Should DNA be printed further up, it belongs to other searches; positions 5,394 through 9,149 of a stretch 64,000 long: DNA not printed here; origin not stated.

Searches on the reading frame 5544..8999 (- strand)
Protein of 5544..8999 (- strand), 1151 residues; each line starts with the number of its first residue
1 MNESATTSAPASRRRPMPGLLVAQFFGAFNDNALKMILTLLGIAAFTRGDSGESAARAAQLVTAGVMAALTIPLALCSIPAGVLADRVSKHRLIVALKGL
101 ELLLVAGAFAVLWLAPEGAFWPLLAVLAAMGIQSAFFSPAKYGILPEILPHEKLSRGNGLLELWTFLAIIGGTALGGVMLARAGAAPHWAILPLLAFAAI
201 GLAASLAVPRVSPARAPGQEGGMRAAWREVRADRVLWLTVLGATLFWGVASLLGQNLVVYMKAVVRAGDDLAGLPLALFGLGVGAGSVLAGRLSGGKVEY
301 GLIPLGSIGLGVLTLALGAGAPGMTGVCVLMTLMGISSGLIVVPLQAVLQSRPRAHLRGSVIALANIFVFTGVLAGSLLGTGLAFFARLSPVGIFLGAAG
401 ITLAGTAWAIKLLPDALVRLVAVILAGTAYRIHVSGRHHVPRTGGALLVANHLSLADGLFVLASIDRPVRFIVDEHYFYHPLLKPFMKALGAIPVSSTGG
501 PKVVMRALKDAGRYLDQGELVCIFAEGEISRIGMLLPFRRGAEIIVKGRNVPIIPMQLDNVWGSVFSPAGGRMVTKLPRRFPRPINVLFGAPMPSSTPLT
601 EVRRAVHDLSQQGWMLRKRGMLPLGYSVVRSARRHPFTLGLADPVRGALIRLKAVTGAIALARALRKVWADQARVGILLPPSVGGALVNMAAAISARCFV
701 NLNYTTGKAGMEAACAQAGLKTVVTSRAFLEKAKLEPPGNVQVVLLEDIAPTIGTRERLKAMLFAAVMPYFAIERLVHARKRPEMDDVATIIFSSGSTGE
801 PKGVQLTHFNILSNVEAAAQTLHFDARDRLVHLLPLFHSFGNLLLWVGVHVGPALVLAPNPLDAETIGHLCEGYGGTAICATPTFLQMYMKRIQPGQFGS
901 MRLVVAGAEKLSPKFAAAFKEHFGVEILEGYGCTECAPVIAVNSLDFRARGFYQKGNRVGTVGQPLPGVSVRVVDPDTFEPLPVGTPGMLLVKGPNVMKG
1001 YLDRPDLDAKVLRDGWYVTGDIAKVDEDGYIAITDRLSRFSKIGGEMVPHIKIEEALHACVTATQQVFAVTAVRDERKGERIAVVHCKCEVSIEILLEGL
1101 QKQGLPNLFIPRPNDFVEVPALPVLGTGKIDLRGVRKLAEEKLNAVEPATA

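Call 6: search_protein_families(library=pfam, proteins=[window:5544-8999:-], max_evalue=0.001)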
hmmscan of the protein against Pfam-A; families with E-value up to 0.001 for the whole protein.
window:5544-8999:- (1151 aa): 4 families
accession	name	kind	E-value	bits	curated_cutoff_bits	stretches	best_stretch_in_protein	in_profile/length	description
PF00501.34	AMP-binding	-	2.5e-66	224.5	29.9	1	660-1002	33-384/384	AMP-binding enzyme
PF07690.21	MFS_1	-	3.7e-28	98.9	33.4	2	21-376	2-346/347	Major Facilitator Superfamily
PF01553.26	Acyltransferase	-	9.2e-23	80.9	23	1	431-557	1-130/132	Acyltransferase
PF05977.19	MFS_3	-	6.9e-13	48.3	27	1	57-385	41-368/524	Transmembrane secretion effector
